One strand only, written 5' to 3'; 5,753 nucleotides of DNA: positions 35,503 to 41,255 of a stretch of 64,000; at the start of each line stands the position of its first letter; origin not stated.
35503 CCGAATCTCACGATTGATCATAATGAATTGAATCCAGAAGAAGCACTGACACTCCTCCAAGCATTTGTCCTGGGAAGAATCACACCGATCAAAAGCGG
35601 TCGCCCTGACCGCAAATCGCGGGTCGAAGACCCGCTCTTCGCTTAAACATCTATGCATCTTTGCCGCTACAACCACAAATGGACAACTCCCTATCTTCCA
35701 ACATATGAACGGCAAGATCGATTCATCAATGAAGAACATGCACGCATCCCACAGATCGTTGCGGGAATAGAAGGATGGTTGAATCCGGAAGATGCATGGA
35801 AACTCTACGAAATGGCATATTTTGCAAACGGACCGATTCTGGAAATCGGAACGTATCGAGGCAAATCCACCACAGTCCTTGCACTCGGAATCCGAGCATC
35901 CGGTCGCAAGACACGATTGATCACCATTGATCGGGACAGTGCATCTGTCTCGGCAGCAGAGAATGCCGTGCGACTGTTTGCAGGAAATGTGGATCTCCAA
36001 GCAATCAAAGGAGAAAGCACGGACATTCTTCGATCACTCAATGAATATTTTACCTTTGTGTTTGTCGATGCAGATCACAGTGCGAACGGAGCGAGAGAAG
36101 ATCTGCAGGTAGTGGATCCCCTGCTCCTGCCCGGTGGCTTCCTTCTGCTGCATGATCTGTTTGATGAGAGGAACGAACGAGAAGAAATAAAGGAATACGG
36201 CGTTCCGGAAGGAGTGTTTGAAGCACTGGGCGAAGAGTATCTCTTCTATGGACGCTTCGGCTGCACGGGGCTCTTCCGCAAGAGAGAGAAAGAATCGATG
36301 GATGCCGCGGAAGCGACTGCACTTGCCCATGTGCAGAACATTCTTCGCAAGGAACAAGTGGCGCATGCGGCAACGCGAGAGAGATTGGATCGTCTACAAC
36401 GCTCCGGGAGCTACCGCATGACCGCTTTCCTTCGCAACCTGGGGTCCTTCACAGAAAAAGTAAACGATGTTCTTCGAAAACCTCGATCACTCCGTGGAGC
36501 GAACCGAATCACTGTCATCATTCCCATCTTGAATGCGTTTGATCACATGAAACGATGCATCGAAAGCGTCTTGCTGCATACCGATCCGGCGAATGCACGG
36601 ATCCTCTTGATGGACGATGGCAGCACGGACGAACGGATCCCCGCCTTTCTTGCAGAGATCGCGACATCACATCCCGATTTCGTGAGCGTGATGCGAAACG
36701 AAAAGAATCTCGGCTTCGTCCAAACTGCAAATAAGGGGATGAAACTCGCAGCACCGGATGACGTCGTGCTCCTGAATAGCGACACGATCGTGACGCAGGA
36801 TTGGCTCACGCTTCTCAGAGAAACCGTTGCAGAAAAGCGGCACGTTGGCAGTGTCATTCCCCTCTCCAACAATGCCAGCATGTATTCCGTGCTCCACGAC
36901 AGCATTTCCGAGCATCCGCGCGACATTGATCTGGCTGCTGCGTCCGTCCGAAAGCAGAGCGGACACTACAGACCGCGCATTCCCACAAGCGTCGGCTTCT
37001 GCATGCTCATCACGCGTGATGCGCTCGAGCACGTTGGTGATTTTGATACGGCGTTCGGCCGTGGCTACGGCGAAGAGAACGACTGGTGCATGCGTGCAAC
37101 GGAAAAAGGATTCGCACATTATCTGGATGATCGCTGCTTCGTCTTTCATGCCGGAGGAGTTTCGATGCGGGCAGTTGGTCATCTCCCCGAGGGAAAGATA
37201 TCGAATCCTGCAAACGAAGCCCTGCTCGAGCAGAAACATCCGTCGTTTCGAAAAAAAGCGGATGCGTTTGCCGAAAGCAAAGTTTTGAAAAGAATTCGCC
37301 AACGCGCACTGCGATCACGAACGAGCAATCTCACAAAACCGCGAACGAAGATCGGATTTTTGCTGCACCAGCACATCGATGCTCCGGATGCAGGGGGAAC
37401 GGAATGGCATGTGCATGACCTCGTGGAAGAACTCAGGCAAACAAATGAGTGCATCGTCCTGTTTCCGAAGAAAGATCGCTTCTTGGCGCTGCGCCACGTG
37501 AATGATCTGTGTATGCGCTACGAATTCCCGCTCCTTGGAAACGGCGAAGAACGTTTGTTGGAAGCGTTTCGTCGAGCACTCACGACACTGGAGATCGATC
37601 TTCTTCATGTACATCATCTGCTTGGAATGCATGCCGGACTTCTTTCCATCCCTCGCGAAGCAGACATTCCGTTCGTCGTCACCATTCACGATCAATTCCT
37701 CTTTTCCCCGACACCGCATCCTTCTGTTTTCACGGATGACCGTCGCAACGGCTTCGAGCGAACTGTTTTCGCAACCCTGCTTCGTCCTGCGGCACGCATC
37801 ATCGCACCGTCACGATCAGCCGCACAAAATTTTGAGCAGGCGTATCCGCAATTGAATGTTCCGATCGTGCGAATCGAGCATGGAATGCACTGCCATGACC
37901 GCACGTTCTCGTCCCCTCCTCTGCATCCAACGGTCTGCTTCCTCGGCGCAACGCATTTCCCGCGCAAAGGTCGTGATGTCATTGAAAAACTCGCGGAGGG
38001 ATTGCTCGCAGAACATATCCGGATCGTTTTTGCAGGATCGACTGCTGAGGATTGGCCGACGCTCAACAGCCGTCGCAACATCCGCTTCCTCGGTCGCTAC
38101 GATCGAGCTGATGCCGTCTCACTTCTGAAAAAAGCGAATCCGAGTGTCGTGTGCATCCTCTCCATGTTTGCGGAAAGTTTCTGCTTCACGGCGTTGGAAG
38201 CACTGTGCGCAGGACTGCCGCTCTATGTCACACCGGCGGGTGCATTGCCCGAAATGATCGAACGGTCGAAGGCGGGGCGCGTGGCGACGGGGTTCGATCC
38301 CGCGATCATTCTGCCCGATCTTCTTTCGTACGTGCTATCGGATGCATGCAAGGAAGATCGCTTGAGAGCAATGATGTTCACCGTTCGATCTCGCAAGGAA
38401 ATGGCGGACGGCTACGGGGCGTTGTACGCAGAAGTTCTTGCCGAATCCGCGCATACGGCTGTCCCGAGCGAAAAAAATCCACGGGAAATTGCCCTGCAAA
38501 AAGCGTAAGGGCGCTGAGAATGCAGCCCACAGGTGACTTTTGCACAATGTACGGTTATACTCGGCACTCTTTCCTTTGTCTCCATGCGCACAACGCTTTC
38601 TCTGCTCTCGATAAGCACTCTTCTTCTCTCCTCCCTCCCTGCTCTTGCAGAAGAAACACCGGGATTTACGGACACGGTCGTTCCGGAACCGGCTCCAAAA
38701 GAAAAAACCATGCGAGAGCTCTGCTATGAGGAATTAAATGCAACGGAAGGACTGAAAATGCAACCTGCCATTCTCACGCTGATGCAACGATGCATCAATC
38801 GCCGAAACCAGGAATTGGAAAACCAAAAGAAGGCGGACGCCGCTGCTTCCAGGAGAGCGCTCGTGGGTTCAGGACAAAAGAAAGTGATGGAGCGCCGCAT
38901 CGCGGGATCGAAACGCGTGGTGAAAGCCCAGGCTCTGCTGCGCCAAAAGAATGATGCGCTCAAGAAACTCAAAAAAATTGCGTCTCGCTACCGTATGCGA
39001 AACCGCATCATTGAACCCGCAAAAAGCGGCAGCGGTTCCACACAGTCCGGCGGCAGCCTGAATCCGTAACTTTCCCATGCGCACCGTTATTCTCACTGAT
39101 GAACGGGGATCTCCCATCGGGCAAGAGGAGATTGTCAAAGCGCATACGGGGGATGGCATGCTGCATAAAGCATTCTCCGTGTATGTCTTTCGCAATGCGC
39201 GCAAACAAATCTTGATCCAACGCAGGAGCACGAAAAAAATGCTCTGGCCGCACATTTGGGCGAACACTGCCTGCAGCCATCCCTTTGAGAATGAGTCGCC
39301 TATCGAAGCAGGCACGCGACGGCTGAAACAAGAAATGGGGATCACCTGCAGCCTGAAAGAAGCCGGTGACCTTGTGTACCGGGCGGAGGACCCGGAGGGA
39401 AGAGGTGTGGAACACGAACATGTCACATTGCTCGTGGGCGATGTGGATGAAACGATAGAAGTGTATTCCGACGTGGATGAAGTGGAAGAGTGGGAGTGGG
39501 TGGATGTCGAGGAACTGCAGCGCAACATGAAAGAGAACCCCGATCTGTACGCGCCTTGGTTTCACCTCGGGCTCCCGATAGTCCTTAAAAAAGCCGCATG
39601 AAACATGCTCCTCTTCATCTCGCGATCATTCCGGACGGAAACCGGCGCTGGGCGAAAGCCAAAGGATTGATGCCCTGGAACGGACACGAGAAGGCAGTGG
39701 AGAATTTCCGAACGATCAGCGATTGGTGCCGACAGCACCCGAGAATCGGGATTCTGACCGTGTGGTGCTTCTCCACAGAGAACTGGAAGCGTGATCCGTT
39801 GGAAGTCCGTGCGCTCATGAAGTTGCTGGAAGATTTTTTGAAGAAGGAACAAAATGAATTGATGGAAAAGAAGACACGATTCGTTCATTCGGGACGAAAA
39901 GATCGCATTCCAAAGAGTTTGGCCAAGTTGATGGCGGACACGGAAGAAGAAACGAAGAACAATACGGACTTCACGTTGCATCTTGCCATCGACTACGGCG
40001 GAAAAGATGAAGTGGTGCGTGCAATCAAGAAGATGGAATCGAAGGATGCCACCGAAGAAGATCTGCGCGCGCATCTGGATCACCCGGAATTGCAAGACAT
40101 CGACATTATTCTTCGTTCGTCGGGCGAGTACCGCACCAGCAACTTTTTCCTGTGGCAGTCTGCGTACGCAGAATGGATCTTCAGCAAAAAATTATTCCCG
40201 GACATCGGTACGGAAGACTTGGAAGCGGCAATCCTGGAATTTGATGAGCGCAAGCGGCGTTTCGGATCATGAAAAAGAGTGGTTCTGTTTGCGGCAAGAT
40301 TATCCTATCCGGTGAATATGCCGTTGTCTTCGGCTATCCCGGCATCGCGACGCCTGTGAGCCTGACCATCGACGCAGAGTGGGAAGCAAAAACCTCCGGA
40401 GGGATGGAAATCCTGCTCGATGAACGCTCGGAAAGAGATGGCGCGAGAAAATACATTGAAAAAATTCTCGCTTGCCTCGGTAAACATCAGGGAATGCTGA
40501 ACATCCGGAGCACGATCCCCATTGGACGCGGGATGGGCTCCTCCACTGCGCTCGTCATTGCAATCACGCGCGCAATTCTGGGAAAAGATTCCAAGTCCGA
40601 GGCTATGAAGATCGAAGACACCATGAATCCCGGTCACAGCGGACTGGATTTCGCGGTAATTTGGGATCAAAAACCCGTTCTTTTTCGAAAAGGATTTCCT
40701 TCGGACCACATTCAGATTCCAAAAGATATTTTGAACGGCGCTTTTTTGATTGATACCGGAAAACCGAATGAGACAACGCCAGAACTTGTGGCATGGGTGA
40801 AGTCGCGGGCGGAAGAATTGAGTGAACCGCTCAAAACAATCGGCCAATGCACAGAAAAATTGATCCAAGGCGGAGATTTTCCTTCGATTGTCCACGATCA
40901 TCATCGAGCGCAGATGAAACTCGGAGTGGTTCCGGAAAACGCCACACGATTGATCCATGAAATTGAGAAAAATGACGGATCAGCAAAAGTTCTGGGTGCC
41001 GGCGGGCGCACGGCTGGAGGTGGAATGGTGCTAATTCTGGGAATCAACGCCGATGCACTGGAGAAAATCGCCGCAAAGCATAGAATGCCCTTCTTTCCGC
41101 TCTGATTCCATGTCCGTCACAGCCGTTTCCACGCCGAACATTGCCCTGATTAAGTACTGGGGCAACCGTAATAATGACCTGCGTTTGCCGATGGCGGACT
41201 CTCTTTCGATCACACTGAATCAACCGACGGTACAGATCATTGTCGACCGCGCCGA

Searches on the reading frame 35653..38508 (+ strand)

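Call 95: search_protein_families(library=pfam, proteins=[window:35653-38508:+], max_evalue=0.001)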
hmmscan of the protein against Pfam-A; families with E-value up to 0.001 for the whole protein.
window:35653-38508:+ (951 aa): 9 families
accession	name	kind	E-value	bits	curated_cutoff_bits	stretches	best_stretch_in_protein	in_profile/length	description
PF13439.12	Glyco_transf_4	-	1e-18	68.4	28.5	1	581-744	2-165/170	Glycosyltransferase Family 4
PF00535.33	Glycos_transf_2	-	3.8e-18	66.4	23.3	1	287-461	1-167/168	Glycosyl transferase family 2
PF13578.12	Methyltransf_24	-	6.6e-18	66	26.3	1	63-168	1-104/105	Methyltransferase domain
PF13641.12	Glyco_tranf_2_3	-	5e-13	50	27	1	285-488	2-200/230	Glycosyltransferase like family 2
PF13579.12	Glyco_trans_4_4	-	3.3e-11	44.2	29.7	1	581-729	1-144/158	Glycosyl transferase 4-like domain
PF13692.12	Glyco_trans_1_4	-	5.2e-10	40.2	27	1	759-883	2-129/142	Glycosyl transferases group 1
PF00534.26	Glycos_transf_1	-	3.6e-09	36.8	26.4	1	769-882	25-144/172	Glycosyl transferases group 1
PF01596.23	Methyltransf_3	-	0.00011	22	22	1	62-143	48-131/204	O-methyltransferase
PF04989.18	RMNT_CmcI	-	0.0005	20.3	23.2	0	40-177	13-156/206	Rhamnosyl O-methyltransferase/CmcI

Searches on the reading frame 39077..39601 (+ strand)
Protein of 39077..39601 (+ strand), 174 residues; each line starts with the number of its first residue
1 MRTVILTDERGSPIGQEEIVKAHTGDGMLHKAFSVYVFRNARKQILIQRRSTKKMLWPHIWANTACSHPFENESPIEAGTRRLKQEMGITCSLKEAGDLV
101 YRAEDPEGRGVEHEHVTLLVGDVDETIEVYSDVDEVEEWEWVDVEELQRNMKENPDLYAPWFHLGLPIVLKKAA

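Call 3: search_protein_families(library=pfam, proteins=[window:39077-39601:+], max_evalue=0.01)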
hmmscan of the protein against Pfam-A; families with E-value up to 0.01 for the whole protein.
window:39077-39601:+ (174 aa): 1 family
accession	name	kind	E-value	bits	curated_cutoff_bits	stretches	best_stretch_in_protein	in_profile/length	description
PF00293.34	NUDIX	-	2.4e-15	57.2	21.1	1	28-157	1-129/134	NUDIX domain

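Call 83: search_protein_families(library=ncbifam, proteins=[window:39077-39601:+], max_evalue=0.001)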
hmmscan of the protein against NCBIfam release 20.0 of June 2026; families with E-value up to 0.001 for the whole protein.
window:39077-39601:+ (174 aa): 4 families
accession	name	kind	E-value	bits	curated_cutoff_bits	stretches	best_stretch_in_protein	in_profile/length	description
NF002995.0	PRK03759.1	equivalog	4.3e-46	156.9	127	1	3-164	8-167/185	isopentenyl-diphosphate Delta-isomerase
TIGR02150.1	IPP_isom_1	equivalog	3.2e-35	121.3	105.8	1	4-164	1-157/159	isopentenyl-diphosphate delta-isomerase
NF041653.1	Nud_hyd_Meth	equivalog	5e-11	42.7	300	1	28-166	25-157/170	Nudix hydrolase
NF011922.0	PRK15393.1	equivalog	7.2e-05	22.5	152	1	28-105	36-113/182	NUDIX hydrolase YfcD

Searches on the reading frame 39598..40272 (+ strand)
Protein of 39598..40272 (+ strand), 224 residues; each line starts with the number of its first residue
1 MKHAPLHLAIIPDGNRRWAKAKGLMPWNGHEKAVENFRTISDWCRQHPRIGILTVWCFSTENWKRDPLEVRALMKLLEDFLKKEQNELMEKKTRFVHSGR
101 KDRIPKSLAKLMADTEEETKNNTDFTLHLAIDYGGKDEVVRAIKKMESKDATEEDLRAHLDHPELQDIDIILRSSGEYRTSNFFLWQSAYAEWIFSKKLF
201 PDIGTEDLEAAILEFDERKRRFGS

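Call 3: search_protein_families(library=pfam, proteins=[window:39598-40272:+], max_evalue=0.01)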
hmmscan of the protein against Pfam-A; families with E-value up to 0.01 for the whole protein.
window:39598-40272:+ (224 aa): 1 family
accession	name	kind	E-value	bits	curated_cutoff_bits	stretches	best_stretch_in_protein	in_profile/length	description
PF01255.24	Prenyltransf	-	2.7e-68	230.3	27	1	11-223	1-219/219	Putative undecaprenyl diphosphate synthase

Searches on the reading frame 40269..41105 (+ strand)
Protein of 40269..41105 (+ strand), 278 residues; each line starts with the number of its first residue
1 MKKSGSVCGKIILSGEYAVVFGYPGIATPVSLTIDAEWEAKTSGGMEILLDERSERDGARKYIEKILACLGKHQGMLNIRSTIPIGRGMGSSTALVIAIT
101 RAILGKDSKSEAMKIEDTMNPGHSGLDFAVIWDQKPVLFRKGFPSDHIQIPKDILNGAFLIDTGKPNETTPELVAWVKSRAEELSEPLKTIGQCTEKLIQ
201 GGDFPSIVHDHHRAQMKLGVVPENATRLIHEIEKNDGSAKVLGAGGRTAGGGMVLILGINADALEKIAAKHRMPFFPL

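Call 3: search_protein_families(library=pfam, proteins=[window:40269-41105:+], max_evalue=0.01)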
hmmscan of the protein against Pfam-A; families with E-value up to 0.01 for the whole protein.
window:40269-41105:+ (278 aa): 1 family
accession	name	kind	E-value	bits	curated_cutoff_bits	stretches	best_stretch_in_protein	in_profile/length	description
PF00288.32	GHMP_kinases_N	-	3.3e-07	30.9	22.3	1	63-104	7-47/87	GHMP kinases N terminal domain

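Call 4: search_protein_families(library=ncbifam, proteins=[window:40269-41105:+], max_evalue=0.01)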
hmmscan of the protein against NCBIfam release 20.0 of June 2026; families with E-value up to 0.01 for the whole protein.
window:40269-41105:+ (278 aa): 5 families
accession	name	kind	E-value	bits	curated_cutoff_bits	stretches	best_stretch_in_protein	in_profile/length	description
TIGR00549.1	mevalon_kin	equivalog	9.3e-27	94.2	163.05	1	9-255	3-274/276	mevalonate kinase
NF003036.0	PRK03926.1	equivalog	4.3e-14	52.3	403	1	6-256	5-266/302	mevalonate kinase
TIGR01920.1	Shik_kin_archae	equivalog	8.4e-06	25.3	126.85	1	25-107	16-102/266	shikimate kinase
TIGR00191.1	thrB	equivalog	8.2e-05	21.6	168.25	1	56-100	60-106/304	homoserine kinase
NF040656.1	GHMP_GYDIA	hypoth_equivalog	0.00026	20.3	225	0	9-33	6-30/299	GYDIA family GHMP kinase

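Call 46: search_solved_structures(query=window:40269-41102:+, max_evalue=1, show_alignments=2)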
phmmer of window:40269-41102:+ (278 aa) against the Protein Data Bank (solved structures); distinct sequences matched with E-value up to 1: 12.
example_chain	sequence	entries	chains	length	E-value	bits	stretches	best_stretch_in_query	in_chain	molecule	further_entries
2x7i_A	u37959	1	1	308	5.2e-11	45.9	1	4-256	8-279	MEVALONATE KINASE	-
2oi2_A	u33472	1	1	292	2.9e-09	40.1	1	5-261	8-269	Mevalonate kinase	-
6mde_A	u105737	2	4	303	5.9e-09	39.1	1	5-254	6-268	Mevalonate kinase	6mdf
4hac_A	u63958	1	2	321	6.9e-09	38.9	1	5-254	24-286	Mevalonate kinase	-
1kkh_A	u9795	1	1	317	1.8e-08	37.6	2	76-261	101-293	Mevalonate Kinase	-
1vis_A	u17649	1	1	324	1.9e-08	37.5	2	76-261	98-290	Mevalonate kinase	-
8teb_A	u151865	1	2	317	0.0002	24.3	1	6-124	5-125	Mevalonate kinase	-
8tfo_A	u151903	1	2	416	0.028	17.3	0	6-54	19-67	Mevalonate kinase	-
6xfr_A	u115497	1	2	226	0.39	13.5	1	155-188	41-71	Lactamase_B domain-containing protein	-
2r3v_A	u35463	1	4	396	0.44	13.3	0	6-48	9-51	Mevalonate kinase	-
1kvk_A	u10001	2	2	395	0.48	13.2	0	6-33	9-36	mevalonate kinase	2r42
8r1x_A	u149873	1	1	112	0.5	13.1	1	165-247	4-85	High mobility group protein D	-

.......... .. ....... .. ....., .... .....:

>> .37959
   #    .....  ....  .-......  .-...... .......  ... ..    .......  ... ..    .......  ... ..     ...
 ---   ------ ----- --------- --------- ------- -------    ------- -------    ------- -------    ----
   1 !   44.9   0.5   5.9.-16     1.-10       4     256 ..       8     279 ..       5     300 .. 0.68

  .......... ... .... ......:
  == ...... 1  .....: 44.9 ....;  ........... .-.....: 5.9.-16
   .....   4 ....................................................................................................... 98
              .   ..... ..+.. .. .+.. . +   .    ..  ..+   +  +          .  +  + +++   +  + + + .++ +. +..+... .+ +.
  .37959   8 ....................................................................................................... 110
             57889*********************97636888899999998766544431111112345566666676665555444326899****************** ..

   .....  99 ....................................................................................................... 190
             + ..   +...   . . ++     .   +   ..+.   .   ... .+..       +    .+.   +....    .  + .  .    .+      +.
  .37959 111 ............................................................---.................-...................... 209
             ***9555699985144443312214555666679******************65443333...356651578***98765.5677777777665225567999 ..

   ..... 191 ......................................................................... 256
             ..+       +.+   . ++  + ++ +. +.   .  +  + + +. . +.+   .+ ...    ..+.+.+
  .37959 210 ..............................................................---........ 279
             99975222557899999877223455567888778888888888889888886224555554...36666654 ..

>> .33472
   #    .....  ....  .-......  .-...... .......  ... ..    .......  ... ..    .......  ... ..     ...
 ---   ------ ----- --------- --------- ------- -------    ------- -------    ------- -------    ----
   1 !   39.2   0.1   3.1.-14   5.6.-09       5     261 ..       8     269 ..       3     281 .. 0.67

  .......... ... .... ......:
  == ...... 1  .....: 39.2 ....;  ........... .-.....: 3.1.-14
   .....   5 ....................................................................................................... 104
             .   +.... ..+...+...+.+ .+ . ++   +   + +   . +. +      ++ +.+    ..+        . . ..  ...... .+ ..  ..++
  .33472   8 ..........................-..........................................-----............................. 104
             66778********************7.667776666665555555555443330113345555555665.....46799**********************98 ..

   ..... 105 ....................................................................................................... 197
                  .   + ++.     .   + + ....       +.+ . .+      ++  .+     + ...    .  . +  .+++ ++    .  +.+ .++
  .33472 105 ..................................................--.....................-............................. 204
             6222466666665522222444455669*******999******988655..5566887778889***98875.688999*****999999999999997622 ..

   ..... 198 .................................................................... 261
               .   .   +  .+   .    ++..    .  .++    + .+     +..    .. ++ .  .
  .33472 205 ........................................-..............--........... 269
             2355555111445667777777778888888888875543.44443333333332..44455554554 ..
